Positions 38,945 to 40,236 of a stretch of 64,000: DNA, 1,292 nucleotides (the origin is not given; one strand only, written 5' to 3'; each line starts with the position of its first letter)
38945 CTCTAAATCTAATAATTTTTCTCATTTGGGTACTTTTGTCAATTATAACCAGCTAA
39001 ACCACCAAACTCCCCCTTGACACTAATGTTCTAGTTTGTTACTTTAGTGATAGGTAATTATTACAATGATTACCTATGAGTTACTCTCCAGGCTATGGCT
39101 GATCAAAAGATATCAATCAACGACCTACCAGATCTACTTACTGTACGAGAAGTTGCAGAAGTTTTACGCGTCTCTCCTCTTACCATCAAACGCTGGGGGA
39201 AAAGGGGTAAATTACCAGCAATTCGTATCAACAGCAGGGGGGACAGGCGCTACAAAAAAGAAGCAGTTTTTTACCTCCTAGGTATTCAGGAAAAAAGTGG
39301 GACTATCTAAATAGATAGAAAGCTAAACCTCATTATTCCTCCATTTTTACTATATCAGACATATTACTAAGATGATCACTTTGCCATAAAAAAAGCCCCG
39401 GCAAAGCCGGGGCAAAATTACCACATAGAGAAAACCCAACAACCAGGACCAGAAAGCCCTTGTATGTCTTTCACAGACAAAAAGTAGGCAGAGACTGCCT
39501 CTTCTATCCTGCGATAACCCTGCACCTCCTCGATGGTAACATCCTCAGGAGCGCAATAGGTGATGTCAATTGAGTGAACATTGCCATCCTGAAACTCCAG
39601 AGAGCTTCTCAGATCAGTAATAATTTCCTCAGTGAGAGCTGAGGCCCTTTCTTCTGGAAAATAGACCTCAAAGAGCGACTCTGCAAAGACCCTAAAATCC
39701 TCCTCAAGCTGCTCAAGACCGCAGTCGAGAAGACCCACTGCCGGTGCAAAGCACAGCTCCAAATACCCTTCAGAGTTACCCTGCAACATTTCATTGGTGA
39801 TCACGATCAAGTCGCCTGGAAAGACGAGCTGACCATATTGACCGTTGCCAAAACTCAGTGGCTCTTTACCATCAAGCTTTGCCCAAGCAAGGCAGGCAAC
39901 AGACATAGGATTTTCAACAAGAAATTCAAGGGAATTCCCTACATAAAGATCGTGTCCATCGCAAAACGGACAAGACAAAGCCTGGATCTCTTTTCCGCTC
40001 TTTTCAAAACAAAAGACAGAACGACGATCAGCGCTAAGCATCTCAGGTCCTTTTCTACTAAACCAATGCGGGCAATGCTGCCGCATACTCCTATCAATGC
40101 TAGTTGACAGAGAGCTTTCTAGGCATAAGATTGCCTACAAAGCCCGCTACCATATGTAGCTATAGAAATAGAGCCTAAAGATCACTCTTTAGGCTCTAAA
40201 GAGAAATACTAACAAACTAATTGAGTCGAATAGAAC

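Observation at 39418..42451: Tandem array of four divergent paralogs, each with its own promoter, RBS and GC-hairpin terminator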

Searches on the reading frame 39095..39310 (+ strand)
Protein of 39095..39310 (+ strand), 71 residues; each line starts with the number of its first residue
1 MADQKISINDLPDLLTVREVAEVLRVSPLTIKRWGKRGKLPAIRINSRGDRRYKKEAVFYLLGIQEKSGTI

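Call 7: search_protein_families(library=pfam, proteins=[window:39095-39310:+], max_evalue=1)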
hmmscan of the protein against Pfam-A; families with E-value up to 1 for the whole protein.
window:39095-39310:+ (71 aa): 10 families
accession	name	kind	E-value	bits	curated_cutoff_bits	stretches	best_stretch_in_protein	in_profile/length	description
PF12728.13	HTH_17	-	1.8e-10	41.4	27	1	14-58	1-43/51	Helix-turn-helix domain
PF13411.12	MerR_1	-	1.1e-08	35.5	21.6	1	16-65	2-50/69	MerR HTH family regulatory protein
PF00376.29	MerR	-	5.7e-07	29.7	28.2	1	16-53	1-38/38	MerR family regulatory protein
PF13384.12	HTH_23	-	0.013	15.7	24.6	1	14-34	17-37/50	Homeodomain-like domain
PF13542.12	HTH_Tnp_ISL3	-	0.036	14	27.4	1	16-34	28-46/51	Helix-turn-helix domain of transposase family ISL3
PF08281.18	Sigma70_r4_2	-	0.062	13.4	25.7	1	15-39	27-51/54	Sigma-70, region 4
PF13551.12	HTH_29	-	0.12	12.9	28.1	1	16-37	14-35/64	Winged helix-turn helix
PF10743.14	Phage_Cox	-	0.13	12.6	27.5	1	12-46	9-43/87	Regulatory phage protein cox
PF20038.5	HTH_59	-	0.14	12.6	27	1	10-43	3-38/66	Helix-turn-helix domain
PF08220.18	HTH_DeoR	-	0.14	12.4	21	1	15-33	15-33/57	DeoR-like helix-turn-helix domain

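Call 36: search_protein_families(library=phrogs, proteins=[window:39095-39310:+], max_evalue=0.1)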
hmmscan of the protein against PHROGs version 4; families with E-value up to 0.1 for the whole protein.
window:39095-39310:+ (71 aa): 24 families
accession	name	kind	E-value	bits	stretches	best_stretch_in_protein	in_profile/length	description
phrog_10045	-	DNA, RNA and nucleotide metabolism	3.5e-11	43.8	1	5-45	11-52/74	HTH DNA binding protein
phrog_66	-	integration and excision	1.3e-08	35.9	1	10-58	89-136/412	excisionase and transcriptional regulator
phrog_7735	-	integration and excision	6.2e-07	30.7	1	14-67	5-55/99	excisionase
phrog_6401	-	DNA, RNA and nucleotide metabolism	3.9e-06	27.6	1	10-47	5-42/64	DNA binding protein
phrog_6620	-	integration and excision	5.3e-06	27.1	1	15-66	2-54/201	transposase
phrog_2474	-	transcription regulation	5.6e-06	27.3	1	12-58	46-92/118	MerR-like transcriptional regulator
phrog_2907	-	integration and excision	6.4e-06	27.6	1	14-54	6-47/117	excisionase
phrog_668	-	DNA, RNA and nucleotide metabolism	5.4e-05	23.9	1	10-60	59-108/181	HTH DNA binding protein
phrog_597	-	DNA, RNA and nucleotide metabolism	8.4e-05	23.6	1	2-56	100-155/200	DNA binding protein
phrog_57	-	head and packaging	0.00012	23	1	13-61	11-58/199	terminase small subunit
phrog_4745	-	DNA, RNA and nucleotide metabolism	0.00022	22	1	8-58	25-80/107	DNA binding protein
phrog_11671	-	unknown function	0.00078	20.5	1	14-62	7-55/146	-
phrog_16651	-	unknown function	0.002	18.3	1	9-41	287-319/339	-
phrog_20793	-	unknown function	0.0037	18.3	1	17-58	10-51/86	-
phrog_1729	-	unknown function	0.01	16.9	1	16-57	94-133/142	-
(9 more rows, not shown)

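Call 37: search_protein_families(library=padloc, proteins=[window:39095-39310:+], max_evalue=0.1)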
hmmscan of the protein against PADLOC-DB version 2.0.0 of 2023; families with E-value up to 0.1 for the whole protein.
window:39095-39310:+ (71 aa): 1 family
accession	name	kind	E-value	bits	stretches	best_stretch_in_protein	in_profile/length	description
PDLC04133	mad1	-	1.1e-10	39.6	1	14-62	5-51/60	mads_1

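Call 55: find_related_loci(query=window:39095-39310:+, collection=genome_contigs, flank=8000)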
Query window:39095-39310:+ (71 aa) in genome_contigs; peptide patterns used: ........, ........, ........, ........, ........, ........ (x = any residue, [..] = any of these).
600 stretches matched a pattern (row limit reached: there are more); 381 encode a relative of the query (tblastn E <= 1e-3); the best 80 are kept; 80 distinct loci.
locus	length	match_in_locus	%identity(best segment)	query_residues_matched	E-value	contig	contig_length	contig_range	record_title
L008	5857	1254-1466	96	1-71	5e-41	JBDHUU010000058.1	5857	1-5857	MAG: Candidatus Levyibacteriota bacterium isolate AS-MESO-3CA.208 NODE_55660_length_5857_cov_2.835467, whole genome shot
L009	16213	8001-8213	94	1-71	5e-41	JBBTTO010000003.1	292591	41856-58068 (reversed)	MAG: Patescibacteria group bacterium isolate H52-bin062_1 H52_bin062_1_000000000003, whole genome shotgun sequence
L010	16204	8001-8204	94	1-68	2e-38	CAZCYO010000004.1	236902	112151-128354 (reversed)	MAG TPA_asm: uncultured Gammaproteobacteria bacterium isolate SRP278252_co1_715 genome assembly, contig: NODE_26_length_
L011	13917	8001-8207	88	1-69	2e-37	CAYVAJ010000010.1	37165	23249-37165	MAG TPA_asm: uncultured Gammaproteobacteria bacterium isolate SRP144015_co1_62 genome assembly, contig: NODE_586_length_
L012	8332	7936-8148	85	1-71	7e-37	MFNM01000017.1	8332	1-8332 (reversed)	MAG: Candidatus Levybacteria bacterium RIFCSPHIGHO2_01_FULL_37_33 rifcsphigho2_01_scaffold_24555, whole genome shotgun s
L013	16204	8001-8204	88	1-68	5e-37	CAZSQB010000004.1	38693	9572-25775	MAG TPA_asm: uncultured Gammaproteobacteria bacterium isolate SRP269290_co3_983 genome assembly, contig: NODE_871_length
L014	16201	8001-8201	90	1-67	2e-36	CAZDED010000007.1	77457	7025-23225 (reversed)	MAG TPA_asm: uncultured Gammaproteobacteria bacterium isolate SRP278252_co2_138 genome assembly, contig: NODE_481_length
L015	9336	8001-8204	87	1-68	3e-36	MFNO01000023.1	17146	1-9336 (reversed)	MAG: Candidatus Levybacteria bacterium RIFCSPHIGHO2_01_FULL_38_26 rifcsphigho2_01_scaffold_42316, whole genome shotgun s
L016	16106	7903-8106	88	1-68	4e-36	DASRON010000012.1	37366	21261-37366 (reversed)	MAG TPA_asm: Patescibacteria group bacterium isolate SMAG_U10269 k141_58334, whole genome shotgun sequence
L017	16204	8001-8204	88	1-68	7e-36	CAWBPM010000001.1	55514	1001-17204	MAG: Candidatus Levybacteria bacterium isolate MFD01476.bin.1.72 genome assembly, contig: contig_138584, whole genome sh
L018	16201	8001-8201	87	1-67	6e-36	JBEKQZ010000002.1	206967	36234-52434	MAG: Candidatus Levyibacteriota bacterium isolate SPRUCE 49 SPRUCE_49_2, whole genome shotgun sequence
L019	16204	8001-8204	87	1-68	9e-36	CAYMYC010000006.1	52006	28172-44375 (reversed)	MAG TPA_asm: uncultured Gammaproteobacteria bacterium isolate binchicken_co128_232 genome assembly, contig: NODE_379_len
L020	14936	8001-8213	82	1-71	7e-36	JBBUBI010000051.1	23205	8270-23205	MAG: Patescibacteria group bacterium isolate H52-bin033_1 H52_bin033_1_000000000051, whole genome shotgun sequence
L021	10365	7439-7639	88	1-67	1e-35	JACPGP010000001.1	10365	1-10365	MAG: Candidatus Levyibacteriota bacterium isolate NC_groundwater_391_Ag_B-0.1um_40_33 GD18-4_B1_scaffold_80145, whole ge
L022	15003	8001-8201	88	1-67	2e-35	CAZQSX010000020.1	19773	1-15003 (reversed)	MAG TPA_asm: uncultured Gammaproteobacteria bacterium isolate SRP342105_co2_380 genome assembly, contig: NODE_2788_lengt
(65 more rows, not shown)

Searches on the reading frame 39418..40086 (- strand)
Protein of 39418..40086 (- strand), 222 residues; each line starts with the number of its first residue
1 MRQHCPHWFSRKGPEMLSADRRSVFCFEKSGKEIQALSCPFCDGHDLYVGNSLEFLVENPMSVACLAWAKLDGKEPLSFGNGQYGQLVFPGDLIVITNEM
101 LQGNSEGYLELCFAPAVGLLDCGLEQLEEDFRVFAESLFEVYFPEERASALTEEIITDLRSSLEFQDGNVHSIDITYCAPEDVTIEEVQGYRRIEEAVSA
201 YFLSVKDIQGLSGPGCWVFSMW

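Call 7: search_protein_families(library=pfam, proteins=[window:39418-40086:-], max_evalue=1)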
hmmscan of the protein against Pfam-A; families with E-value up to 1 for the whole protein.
window:39418-40086:- (222 aa): 1 family
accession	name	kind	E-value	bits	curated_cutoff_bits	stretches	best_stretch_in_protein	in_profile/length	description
PF24440.1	DUF7559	-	0.11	13.2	27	0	32-46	31-45/52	Family of unknown function (DUF7559)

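Call 18: find_homologous_proteins(query=A1, max_evalue=0.01)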
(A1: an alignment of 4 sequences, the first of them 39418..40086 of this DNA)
Query A1 (4 sequences) (222 aa, profile of the alignment): 4 proteins with E <= 0.01 among 7985 candidates.
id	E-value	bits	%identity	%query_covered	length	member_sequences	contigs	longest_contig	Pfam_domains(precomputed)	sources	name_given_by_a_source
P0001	2.8e-74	267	50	8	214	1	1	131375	-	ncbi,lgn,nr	ncbi:MAG: hypothetical protein HZC02_01685 [Candidatus Levybacteria bacterium]|nr:hypothetical prote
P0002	4.6e-74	266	-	-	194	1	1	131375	-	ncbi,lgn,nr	ncbi:MAG: hypothetical protein HZC02_01680 [Candidatus Levybacteria bacterium]|nr:hypothetical prote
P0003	9.3e-63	229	100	100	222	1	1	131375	-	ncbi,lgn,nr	ncbi:MAG: hypothetical protein HZC02_01670 [Candidatus Levybacteria bacterium]|nr:hypothetical prote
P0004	4.6e-18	83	51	80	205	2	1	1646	-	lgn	-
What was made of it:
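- Tried and rejected: Of the three word-indexed protein searches, call 18 added one member (P0004).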

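Call 29: find_encoding_contigs(protein=P0004, flank=10000)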
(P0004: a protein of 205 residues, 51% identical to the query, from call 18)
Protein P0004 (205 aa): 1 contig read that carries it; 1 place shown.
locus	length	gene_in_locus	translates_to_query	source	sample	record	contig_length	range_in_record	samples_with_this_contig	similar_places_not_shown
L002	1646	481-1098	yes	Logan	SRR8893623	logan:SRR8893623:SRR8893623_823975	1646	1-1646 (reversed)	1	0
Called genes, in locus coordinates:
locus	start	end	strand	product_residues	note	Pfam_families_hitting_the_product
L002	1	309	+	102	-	?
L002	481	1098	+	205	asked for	-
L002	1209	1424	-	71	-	PF12728:HTH_17, PF00376:MerR (weak), PF13411:MerR_1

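Call 36: search_protein_families(library=phrogs, proteins=[window:39418-40086:-], max_evalue=0.1)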
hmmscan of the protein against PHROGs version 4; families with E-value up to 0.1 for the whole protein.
window:39418-40086:- (222 aa): 0 families

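Call 37: search_protein_families(library=padloc, proteins=[window:39418-40086:-], max_evalue=0.1)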
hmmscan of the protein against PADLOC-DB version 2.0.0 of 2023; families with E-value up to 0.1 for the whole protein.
window:39418-40086:- (222 aa): 0 families

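Call 74: predict_structure(alignment_id=A8)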
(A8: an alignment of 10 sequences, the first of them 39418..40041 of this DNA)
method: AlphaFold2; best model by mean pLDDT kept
length: 207 residues; sequences in the alignment: 10
mean_pLDDT: 77.3   pTM: 0.61
mean pLDDT of the five models: 77.3, 76.6, 76.5, 76.5, 75.8
residues with pLDDT >= 90: 66; 70-90: 80; 50-70: 37; < 50: 24
segments of 3 or more residues with pLDDT < 50: 1-5, 190-207
pLDDT, mean of each block of 10 residues (from residue 1): 55 92 81 91 89 91 89 91 89 91 66 81 88 88 73 76 83 63 56 41 34
secondary structure, 60 per line:
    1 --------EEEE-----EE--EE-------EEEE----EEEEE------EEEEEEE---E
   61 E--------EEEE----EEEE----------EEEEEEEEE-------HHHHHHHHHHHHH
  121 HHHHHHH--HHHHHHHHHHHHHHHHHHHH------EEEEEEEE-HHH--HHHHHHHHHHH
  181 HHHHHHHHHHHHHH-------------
elements in order: E9-12 E31-34 E39-43 E50-56 E70-73 E78-81 E92-100 H108-127 H130-149 E156-163 H170-194

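Call 76: search_solved_structures(query=A8, max_evalue=10)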
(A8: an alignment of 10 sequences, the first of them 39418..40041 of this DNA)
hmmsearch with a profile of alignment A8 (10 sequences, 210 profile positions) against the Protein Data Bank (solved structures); distinct sequences matched with E-value up to 10: 3.
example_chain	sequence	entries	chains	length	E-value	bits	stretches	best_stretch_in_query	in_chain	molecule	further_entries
8pjn_b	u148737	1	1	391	0.65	12.6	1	94-144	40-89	E3 ubiquitin-protein transferase RMND5A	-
8yo0_A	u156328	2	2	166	0.8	12.3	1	13-60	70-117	Ras-related protein Rab-23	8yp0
1go3_F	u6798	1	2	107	1.3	11.6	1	145-189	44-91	DNA-DIRECTED RNA POLYMERASE SUBUNIT F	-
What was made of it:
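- Tried and rejected: A PDB sequence profile search gave nothing below E 0.65 (call 76).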

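Call 81: find_related_loci(query=A9, collection=metagenome_contigs, flank=8000)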
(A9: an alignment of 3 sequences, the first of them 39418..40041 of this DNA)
Query A9 (207 aa) in metagenome_contigs; peptide patterns used: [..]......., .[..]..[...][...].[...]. (x = any residue, [..] = any of these).
213 stretches matched a pattern, but none encodes a relative of the query by tblastn (E <= 1e-3).

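Call 82: find_related_loci(query=A9, collection=viral_contigs, flank=8000)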
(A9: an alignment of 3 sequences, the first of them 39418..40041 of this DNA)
Query A9 (207 aa) in viral_contigs; peptide patterns used: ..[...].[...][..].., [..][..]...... (x = any residue, [..] = any of these).
48 stretches matched a pattern, but none encodes a relative of the query by tblastn (E <= 1e-3).

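Call 84: fold_search(model_id=the predicted structure, library=pdb)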
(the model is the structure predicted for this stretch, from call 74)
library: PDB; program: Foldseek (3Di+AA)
matches with E <= 10: 511; with E <= 0.001: 0
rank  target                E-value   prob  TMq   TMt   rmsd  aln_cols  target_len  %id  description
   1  9fh8_A                1.1e-03  0.99  0.32  0.24  13.8       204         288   12  Crystal structure of the SPD-2 domain of Apis dorsata CEP192 (released 2025-03-26)
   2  9fh8_H                3.7e-03  0.98  0.32  0.24  13.6       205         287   11  Crystal structure of the SPD-2 domain of Apis dorsata CEP192 (released 2025-03-26)
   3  2cri_MODEL_1_A        3.1e-02  0.80  0.25  0.33  12.3       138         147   11  Solution structure of the MSP domain of mouse VAMP-associated proteinA (released 2005-11-20)
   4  6lp4                  3.1e-02  0.75  0.24  0.36  11.1       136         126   10  Structural basis and functional analysis epo1-bem3p complex for bud growth (released 2021-01-13)
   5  6tqu_B                3.3e-02  0.82  0.28  0.43  12.3       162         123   10  The crystal structure of the MSP domain of human MOSPD2 in complex with the Phospho-FFAT motif of STARD3. (released 2020-11-18)
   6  1z9l                  5.1e-02  0.85  0.27  0.41  11.7       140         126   11  1.7 Angstrom Crystal Structure of the Rat VAP-A MSP Homology Domain (released 2005-07-19)
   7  3ikk_A                5.8e-02  0.82  0.26  0.40  10.9       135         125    6  Crystal structure analysis of msp domain (released 2010-05-26)
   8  6tqs_D                5.8e-02  0.54  0.25  0.36  10.9       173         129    8  The crystal structure of the MSP domain of human MOSPD2 in complex with the conventional FFAT motif of ORP1. (released 2020-11-18)
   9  6tqt                  6.5e-02  0.72  0.27  0.39  11.8       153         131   10  The crystal structure of the MSP domain of human MOSPD2. (released 2020-11-18)
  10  6tqs_E                6.5e-02  0.69  0.28  0.41  12.2       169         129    9  The crystal structure of the MSP domain of human MOSPD2 in complex with the conventional FFAT motif of ORP1. (released 2020-11-18)
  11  6tqs_B                6.9e-02  0.66  0.27  0.40  12.2       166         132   10  The crystal structure of the MSP domain of human MOSPD2 in complex with the conventional FFAT motif of ORP1. (released 2020-11-18)
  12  1p5u_A                6.9e-02  0.41  0.27  0.27  10.7       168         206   12  X-ray structure of the ternary Caf1M:Caf1:Caf1 chaperone:subunit:subunit complex (released 2003-06-24)
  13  6tqu_A                7.4e-02  0.69  0.29  0.43  12.4       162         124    9  The crystal structure of the MSP domain of human MOSPD2 in complex with the Phospho-FFAT motif of STARD3. (released 2020-11-18)
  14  8hqu                  7.8e-02  0.54  0.23  0.35  11.5       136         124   12  Crystal structure of the major sperm protein domain of SCS2 from saccharomyces cerevisiae (released 2023-12-27)
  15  6tqs_C                8.8e-02  0.69  0.26  0.38  10.5       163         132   10  The crystal structure of the MSP domain of human MOSPD2 in complex with the conventional FFAT motif of ORP1. (released 2020-11-18)
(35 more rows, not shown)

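Call 95: search_protein_families(library=ncbifam, proteins=[window:39418-40041:-], max_evalue=0.1)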
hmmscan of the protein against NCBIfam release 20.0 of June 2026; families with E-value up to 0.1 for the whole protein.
window:39418-40041:- (207 aa): 0 families
